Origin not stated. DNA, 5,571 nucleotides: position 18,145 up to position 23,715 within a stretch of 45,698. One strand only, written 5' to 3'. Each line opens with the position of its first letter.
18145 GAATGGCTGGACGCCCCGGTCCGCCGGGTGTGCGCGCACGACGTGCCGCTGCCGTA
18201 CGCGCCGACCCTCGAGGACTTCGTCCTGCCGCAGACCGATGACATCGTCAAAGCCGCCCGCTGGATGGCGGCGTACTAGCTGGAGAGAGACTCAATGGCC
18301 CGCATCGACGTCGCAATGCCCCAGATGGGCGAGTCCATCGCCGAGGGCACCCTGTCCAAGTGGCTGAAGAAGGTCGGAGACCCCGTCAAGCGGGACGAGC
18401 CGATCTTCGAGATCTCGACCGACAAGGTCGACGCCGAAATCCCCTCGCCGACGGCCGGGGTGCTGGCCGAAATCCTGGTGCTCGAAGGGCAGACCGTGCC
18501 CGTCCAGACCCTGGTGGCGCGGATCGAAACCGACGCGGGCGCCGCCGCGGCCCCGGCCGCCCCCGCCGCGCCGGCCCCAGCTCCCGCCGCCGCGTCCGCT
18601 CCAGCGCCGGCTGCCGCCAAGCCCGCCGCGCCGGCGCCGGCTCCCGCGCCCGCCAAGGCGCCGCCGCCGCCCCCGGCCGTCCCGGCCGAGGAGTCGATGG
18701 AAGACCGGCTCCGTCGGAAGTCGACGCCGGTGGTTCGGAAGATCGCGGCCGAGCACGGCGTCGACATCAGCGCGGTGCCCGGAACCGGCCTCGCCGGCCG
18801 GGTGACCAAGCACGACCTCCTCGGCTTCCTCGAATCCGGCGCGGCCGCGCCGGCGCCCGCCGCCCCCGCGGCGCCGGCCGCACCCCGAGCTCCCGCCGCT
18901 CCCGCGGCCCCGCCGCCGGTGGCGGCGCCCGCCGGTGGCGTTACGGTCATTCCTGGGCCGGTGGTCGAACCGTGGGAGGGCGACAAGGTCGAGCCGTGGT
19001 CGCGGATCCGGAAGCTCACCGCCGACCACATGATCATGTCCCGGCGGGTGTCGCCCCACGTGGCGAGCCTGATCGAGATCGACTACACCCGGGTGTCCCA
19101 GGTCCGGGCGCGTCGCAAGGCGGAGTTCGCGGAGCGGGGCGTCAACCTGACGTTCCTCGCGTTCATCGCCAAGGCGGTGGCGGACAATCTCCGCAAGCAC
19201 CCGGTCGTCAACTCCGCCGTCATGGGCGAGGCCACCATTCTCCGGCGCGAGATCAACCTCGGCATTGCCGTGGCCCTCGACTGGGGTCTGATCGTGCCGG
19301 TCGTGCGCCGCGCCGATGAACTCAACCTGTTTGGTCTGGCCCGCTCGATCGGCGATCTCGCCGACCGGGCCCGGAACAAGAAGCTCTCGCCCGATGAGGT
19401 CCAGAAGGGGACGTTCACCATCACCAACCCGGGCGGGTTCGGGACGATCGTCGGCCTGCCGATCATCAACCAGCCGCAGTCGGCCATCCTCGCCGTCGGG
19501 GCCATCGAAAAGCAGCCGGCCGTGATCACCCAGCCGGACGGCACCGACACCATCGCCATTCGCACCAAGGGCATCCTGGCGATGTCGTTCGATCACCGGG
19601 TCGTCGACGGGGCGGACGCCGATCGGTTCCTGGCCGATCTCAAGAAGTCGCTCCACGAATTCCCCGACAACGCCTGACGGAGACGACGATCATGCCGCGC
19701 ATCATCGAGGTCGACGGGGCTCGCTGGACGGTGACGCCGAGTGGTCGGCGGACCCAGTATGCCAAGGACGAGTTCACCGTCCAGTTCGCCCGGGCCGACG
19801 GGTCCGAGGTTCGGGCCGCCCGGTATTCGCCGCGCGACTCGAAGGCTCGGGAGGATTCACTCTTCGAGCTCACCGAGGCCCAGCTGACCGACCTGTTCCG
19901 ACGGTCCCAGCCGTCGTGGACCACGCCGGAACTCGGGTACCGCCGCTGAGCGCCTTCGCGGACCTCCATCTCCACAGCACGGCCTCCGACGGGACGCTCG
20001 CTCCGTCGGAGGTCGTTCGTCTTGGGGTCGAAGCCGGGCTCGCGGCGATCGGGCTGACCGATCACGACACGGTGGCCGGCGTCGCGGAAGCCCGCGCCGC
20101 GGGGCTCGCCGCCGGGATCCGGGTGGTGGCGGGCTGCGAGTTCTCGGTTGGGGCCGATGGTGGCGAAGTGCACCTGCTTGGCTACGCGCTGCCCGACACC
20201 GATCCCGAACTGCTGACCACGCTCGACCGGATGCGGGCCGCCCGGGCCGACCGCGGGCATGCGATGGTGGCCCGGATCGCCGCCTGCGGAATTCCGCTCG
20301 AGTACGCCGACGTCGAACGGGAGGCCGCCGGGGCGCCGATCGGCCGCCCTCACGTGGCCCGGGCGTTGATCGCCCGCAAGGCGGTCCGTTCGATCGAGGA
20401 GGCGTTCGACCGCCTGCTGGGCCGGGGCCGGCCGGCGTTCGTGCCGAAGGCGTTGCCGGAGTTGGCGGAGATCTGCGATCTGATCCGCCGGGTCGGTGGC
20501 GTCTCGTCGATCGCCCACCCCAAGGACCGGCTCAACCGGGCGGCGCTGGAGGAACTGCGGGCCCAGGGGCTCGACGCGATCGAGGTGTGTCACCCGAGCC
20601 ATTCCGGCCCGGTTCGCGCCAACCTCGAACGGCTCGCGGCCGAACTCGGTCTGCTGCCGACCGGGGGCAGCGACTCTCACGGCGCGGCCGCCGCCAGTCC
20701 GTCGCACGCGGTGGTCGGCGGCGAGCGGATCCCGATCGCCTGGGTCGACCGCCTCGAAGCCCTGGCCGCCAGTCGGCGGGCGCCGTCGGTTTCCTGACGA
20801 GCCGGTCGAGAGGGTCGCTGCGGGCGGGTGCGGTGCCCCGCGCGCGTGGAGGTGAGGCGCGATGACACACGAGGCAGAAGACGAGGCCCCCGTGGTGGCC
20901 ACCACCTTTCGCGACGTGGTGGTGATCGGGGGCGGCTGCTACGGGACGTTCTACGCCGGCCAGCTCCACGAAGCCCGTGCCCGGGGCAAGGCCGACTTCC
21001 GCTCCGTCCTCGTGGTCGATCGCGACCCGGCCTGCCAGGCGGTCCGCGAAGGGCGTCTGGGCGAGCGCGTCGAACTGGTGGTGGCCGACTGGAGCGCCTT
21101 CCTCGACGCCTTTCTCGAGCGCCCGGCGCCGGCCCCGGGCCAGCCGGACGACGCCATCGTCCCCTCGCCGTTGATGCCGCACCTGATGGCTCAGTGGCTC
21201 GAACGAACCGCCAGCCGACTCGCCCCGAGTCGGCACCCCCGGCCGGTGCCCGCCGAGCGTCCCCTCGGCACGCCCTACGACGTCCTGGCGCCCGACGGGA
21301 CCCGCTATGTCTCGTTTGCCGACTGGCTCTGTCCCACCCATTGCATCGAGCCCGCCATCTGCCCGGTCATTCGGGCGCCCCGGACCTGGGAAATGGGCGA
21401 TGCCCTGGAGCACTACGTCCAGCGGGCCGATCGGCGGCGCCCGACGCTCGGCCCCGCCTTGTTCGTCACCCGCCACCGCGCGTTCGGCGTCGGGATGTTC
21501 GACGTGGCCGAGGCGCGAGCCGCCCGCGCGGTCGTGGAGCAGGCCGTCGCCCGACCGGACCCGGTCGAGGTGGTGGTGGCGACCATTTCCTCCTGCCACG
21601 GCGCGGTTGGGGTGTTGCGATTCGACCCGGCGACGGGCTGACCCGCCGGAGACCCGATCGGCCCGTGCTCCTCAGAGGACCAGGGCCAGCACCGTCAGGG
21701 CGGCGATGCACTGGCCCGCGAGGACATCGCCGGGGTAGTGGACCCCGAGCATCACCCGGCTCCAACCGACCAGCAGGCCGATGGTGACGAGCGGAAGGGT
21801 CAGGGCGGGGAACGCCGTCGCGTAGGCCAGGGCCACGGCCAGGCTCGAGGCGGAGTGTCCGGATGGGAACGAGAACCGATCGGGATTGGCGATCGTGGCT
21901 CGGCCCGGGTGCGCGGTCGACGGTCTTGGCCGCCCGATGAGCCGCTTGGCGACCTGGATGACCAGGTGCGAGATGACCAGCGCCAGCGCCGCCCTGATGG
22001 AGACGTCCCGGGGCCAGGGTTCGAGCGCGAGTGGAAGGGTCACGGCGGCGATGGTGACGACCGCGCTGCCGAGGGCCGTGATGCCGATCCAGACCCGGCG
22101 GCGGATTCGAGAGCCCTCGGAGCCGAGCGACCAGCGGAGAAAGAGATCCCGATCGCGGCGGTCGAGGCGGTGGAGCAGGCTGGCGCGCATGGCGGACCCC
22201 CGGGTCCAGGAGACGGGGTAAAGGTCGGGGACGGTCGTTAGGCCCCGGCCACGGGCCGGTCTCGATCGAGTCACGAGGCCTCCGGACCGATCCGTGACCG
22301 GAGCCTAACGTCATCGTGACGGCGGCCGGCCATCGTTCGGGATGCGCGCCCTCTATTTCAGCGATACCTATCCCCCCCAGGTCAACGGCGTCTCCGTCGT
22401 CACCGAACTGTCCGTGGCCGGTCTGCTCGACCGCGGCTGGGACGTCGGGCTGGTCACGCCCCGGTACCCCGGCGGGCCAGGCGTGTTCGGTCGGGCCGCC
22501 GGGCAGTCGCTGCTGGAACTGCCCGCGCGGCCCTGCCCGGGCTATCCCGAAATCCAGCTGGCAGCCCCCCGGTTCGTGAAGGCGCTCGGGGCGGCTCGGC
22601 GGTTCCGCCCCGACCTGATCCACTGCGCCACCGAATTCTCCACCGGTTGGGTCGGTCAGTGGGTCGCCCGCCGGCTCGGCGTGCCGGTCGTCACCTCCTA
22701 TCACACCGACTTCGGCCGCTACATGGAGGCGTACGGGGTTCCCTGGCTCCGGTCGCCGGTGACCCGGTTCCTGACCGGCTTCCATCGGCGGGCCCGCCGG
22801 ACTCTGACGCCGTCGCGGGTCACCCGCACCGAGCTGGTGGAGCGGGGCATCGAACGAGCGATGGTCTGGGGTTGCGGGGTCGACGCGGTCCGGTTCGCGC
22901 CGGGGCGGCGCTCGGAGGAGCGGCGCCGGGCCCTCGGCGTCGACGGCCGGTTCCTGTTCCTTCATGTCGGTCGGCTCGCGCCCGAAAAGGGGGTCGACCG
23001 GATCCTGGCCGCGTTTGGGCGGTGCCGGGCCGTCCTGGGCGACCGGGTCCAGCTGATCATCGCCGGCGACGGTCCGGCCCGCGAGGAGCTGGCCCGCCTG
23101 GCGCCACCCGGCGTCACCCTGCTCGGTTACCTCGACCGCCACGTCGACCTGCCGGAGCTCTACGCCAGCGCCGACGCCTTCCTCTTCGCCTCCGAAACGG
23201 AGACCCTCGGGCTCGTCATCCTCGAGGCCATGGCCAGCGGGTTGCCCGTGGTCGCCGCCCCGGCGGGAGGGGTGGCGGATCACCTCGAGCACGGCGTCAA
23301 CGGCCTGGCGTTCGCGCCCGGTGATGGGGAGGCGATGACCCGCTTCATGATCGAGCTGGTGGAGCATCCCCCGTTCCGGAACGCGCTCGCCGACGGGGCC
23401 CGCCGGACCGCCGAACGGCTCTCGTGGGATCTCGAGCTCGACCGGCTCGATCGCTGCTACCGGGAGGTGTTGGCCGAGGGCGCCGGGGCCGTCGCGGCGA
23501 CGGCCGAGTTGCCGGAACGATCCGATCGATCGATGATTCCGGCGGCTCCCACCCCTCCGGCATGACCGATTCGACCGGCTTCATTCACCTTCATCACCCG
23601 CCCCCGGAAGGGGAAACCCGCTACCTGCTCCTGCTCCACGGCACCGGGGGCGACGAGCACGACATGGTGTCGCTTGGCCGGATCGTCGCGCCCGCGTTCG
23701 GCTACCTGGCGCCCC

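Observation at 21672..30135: Undescribed-looking membrane glycolipid / phospho-headgroup cluster: three GT4 transferases, a flippase-like UPF0104 protein, two different PAP2 proteins and an esterase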

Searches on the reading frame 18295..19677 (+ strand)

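Call 7: search_protein_families(library=pfam, proteins=[window:18295-19677:+], max_evalue=0.01)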
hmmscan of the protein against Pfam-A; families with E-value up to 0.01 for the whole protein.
window:18295-19677:+ (460 aa): 4 families
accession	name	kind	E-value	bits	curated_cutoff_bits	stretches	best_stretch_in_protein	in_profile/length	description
PF00198.28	2-oxoacid_dh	-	7.4e-70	235.4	23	1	230-455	4-226/232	2-oxoacid dehydrogenases acyltransferase (catalytic domain)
PF00364.28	Biotin_lipoyl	-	2.1e-20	72.7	22.1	1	5-77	2-73/73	Biotin-requiring enzyme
PF02817.22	E3_binding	-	9.9e-14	51.7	23.7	1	142-176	2-36/36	e3 binding domain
PF13533.13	Biotin_lipoyl_2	-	0.00076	19.7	29.8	0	49-68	3-22/32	Biotin-lipoyl like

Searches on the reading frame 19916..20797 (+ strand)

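Call 28: search_protein_families(library=pfam, proteins=[window:19916-20797:+], max_evalue=0.001)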
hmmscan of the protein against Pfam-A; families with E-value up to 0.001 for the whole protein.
window:19916-20797:+ (293 aa): 2 families
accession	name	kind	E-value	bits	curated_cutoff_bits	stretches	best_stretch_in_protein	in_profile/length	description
PF02811.25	PHP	-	3e-11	44.4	26.4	1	16-81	1-68/164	PHP domain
PF19799.5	DUF6282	-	0.00055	20.1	26.8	0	178-231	124-177/196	Family of unknown function (DUF6282)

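Call 46: search_protein_families(library=ncbifam, proteins=[window:19916-20797:+], max_evalue=0.00001)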
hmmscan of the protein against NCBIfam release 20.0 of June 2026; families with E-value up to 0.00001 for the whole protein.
window:19916-20797:+ (293 aa): 7 families
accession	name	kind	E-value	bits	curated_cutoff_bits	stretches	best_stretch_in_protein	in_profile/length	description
NF041577.1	nside_bi_sphtase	equivalog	8e-52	176.1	400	1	15-259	4-254/276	3',5'-nucleoside bisphosphate phosphatase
NF047791.1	RNaseRnm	equivalog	1.4e-45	155.7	375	1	15-258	3-253/275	RNase RNM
NF041661.1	Cycl_ph_dihydrol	equivalog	5.6e-20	71.8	500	1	16-262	1-251/259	phosphoribosyl 1,2-cyclic phosphate 1,2-diphosphodiesterase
NF038032.1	CehA_McbA_metalo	domain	2.9e-12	46.6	80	1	15-89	5-78/315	CehA/McbA family metallohydrolase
NF004225.0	PRK05672.1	subfamily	4e-09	35.1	939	1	12-92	4-87/1047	error-prone DNA polymerase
NF004981.0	PRK06361.1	equivalog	8.1e-09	35.1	117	1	16-75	3-70/217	histidinol phosphate phosphatase domain-containing protein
NF045780.1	TrlF_fam_ATP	equivalog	6.8e-08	31.7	350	1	15-102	8-107/944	TrlF family AAA-like ATPase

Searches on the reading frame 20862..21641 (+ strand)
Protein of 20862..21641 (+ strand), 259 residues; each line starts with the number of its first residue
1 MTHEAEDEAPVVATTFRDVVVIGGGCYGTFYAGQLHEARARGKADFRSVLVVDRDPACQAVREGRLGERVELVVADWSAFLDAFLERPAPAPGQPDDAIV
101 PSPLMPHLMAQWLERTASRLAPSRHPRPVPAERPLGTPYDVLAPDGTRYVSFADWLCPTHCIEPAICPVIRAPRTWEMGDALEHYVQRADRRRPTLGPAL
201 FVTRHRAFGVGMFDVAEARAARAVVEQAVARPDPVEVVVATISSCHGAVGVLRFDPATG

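Call 6: search_protein_families(library=pfam, proteins=[window:20862-21641:+], max_evalue=0.01)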
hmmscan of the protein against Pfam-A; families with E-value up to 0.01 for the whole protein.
window:20862-21641:+ (259 aa): 1 family
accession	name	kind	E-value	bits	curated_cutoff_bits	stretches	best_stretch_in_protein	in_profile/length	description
PF01266.30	DAO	-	0.0085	16.1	27.9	0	18-57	1-33/353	FAD dependent oxidoreductase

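Call 8: search_protein_families(library=ncbifam, proteins=[window:20862-21641:+], max_evalue=0.001)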
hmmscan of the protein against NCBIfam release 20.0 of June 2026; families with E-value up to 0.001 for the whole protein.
window:20862-21641:+ (259 aa): 0 families

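Call 46: search_protein_families(library=ncbifam, proteins=[window:20862-21641:+], max_evalue=0.00001)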
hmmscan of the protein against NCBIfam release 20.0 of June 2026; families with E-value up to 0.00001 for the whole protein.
window:20862-21641:+ (259 aa): 0 families

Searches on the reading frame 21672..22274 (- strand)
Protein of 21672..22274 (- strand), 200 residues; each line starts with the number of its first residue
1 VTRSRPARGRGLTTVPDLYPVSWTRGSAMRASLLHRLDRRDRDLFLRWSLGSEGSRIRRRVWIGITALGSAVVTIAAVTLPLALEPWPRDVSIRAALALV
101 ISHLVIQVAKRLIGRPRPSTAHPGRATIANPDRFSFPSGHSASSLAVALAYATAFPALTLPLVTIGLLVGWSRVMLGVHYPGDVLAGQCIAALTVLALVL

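Call 6: search_protein_families(library=pfam, proteins=[window:21672-22274:-], max_evalue=0.01)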
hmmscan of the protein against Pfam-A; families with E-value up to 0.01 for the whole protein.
window:21672-22274:- (200 aa): 2 families
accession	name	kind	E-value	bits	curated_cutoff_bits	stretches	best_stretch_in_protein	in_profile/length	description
PF01569.27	PAP2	-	5.5e-21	75.1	27.2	1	95-198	5-121/130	PAP2 superfamily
PF14378.12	PAP2_3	-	6e-07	29.9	27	1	65-196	69-189/190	PAP2 superfamily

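Call 8: search_protein_families(library=ncbifam, proteins=[window:21672-22274:-], max_evalue=0.001)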
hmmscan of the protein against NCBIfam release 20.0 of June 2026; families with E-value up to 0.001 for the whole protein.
window:21672-22274:- (200 aa): 5 families
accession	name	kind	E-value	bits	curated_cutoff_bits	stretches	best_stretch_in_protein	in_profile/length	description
NF008813.0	PRK11837.1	equivalog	1.9e-14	54.1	229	1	88-195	57-165/202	undecaprenyl-diphosphate phosphatase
NF047884.1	UdeprDiPSep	equivalog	2.6e-14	53.6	250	1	63-196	46-181/188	undecaprenyl-diphosphatase SepP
NF007975.0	PRK10699.1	equivalog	4.1e-06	26.4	261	1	133-196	156-224/254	phosphatidylglycerophosphatase B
NF045654.1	APhasePhoC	equivalog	4.6e-05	23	430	1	135-197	163-225/248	acid phosphatase PhoC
NF007159.0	PRK09597.1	equivalog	0.00051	19.8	177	1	98-195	85-181/191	lipid A 1-phosphatase LpxE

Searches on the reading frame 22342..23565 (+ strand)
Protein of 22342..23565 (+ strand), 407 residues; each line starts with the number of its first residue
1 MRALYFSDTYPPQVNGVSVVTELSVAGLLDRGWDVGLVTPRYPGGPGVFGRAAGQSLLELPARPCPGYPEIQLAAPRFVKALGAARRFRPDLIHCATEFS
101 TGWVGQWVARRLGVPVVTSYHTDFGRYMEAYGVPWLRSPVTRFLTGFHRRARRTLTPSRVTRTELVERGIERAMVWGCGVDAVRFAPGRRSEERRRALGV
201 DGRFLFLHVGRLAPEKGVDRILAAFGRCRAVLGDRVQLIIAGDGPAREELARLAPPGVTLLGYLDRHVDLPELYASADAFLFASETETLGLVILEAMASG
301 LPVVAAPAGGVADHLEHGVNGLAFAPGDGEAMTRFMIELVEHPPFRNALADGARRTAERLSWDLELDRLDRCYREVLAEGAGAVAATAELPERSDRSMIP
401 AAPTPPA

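Call 6: search_protein_families(library=pfam, proteins=[window:22342-23565:+], max_evalue=0.01)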
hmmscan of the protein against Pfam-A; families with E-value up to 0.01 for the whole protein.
window:22342-23565:+ (407 aa): 7 families
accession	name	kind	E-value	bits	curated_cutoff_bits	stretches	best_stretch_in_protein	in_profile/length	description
PF00534.26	Glycos_transf_1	-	5.1e-35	121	26.4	1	192-355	3-171/172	Glycosyl transferases group 1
PF13692.12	Glyco_trans_1_4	-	3.8e-33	115.2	27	1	205-341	3-141/142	Glycosyl transferases group 1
PF13439.12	Glyco_transf_4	-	2.6e-28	99.6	28.5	1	14-182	1-168/170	Glycosyltransferase Family 4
PF13579.12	Glyco_trans_4_4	-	1e-20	75.1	29.7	1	15-173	1-150/158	Glycosyl transferase 4-like domain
PF20706.3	GT4-conflict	-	2.2e-12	47.1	26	1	181-321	173-326/385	Family 4 Glycosyltransferase in conflict systems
PF13524.12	Glyco_trans_1_2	-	5.9e-07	30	25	1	237-357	16-129/144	Glycosyl transferase-like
PF13477.12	Glyco_trans_4_2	-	4.7e-05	24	23.4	1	25-124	17-111/139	Glycosyl transferase 4-like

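Call 8: search_protein_families(library=ncbifam, proteins=[window:22342-23565:+], max_evalue=0.001)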
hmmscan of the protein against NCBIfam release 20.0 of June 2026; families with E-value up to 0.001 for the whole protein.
window:22342-23565:+ (407 aa): 41 families (the best 25 are shown)
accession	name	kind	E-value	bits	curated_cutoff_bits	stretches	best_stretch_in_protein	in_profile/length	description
NF053787.1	GlcN_PG_synth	equivalog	2.7e-50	171.2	480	1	85-377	78-360/361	N-acetylglucosaminyl phosphatidylglycerol synthase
TIGR03088.1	stp2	hypoth_equivalog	1.7e-28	99.7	409.05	1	86-377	78-374/374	TIGR03088 family PEP-CTERM/XrtA system glycosyltransferase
NF049988.1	MGlcDAGSynMgs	equivalog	4.8e-24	85.4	400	1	1-379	1-390/398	alpha-monoglucosyldiacylglycerol synthase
TIGR03999.1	thiol_BshA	equivalog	6.4e-24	84.6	273.7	1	180-377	176-374/375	N-acetyl-alpha-D-glucosaminyl L-malate synthase BshA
TIGR04047.1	MSMEG_0565_glyc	hypoth_equivalog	7.3e-24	84.5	259.85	1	148-364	136-362/373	MSMEG_0565 family glycosyltransferase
TIGR03449.1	mycothiol_MshA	equivalog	2.2e-23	82.8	462.5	1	173-377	190-404/406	D-inositol-3-phosphate glycosyltransferase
NF041876.1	EPS_EpsE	equivalog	9.3e-22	77.8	400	1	162-358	177-377/389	exopolysaccharide biosynthesis GT4 family glycosyltransferase EpsE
TIGR04063.1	stp3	hypoth_equivalog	4.3e-20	72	442.05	1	84-377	87-396/397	TIGR04063 family PEP-CTERM/XrtA system glycosyltransferase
NF047684.1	TeichurnBiosyTuaC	equivalog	3.3e-17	62.5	550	1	85-333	104-345/391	teichuronic acid biosynthesis protein TuaC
TIGR04157.1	glyco_rSAM_CFB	subfamily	8.9e-17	61.2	400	1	191-339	214-363/406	TIGR04157 family glycosyltransferase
NF038229.1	Glyco4_Geo_Pelo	equivalog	3.6e-16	59.1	400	1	81-377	47-337/338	GPMC system family 4 glycosyltransferase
TIGR02149.1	glgA_Coryne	subfamily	3.9e-15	55.9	302.4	1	174-377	172-391/391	glycogen synthase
TIGR02472.1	sucr_P_syn_N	equivalog_domain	6.2e-13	48.4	576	1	268-365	328-430/439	sucrose-phosphate synthase, putative, glycosyltransferase domain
TIGR02095.1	glgA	subfamily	5.4e-12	45.1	328.45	1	203-335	294-434/477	glycogen/starch synthase, ADP-glucose type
NF053513.1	Gtran_IagA_BgsA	equivalog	1e-11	44.4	460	1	91-306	45-265/333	LTA glycolipid anchor biosynthesis glycosyltransferase, IagA/BgsA family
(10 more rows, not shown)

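Call 30: search_solved_structures(query=window:22342-23565:+, max_evalue=1e-10)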
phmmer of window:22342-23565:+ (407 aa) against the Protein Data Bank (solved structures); distinct sequences matched with E-value up to 1e-10: 16.
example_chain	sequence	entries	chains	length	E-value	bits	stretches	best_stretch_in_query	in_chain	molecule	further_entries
4xso_B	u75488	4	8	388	2.6e-18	69.5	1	76-357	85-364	Alr3699 protein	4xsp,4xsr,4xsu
6kih_A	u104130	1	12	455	2e-16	63.3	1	27-380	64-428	Tll1590 protein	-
3okc_A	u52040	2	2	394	9.3e-16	61.1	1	178-372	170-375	GDP-mannose-dependent alpha-(1-6)-phosphatidylinositol monomannoside mannosyltransferase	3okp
3oka_A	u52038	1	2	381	1e-15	61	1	178-370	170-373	GDP-mannose-dependent alpha-(1-6)-phosphatidylinositol monomannoside mannosyltransferase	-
6d9t_A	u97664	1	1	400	1.4e-15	60.5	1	204-379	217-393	Glycosyl transferase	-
6n1x_A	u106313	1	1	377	2.1e-15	59.9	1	204-378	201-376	Glycosyltransferase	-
7qsg_A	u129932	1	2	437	3.2e-14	56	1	59-378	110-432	D-inositol 3-phosphate glycosyltransferase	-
2jjm_A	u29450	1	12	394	5e-14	55.4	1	194-377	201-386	GLYCOSYL TRANSFERASE, GROUP 1 FAMILY PROTEIN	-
3mbo_A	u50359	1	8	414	5.5e-14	55.3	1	194-377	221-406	Glycosyltransferase, group 1 family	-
5d00_A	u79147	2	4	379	1.6e-13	53.7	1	4-354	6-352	N-acetyl-alpha-D-glucosaminyl L-malate synthase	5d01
8b5s_A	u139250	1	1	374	1.2e-12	50.9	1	178-350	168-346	UDP-glucose:(Heptosyl) LPS alpha 1,3-glucosyltransferase WaaG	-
8b5s_B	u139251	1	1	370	1.3e-12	50.8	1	178-350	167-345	UDP-glucose:(Heptosyl) LPS alpha 1,3-glucosyltransferase WaaG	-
8b5q_A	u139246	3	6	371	1.3e-12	50.8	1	178-350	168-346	UDP-glucose:(Heptosyl) LPS alpha 1,3-glucosyltransferase WaaG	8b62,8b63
3c4q_A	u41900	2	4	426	3.7e-11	46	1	170-378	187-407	Predicted glycosyltransferases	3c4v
3c48_A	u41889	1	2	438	3.8e-11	45.9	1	170-378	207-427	Predicted glycosyltransferases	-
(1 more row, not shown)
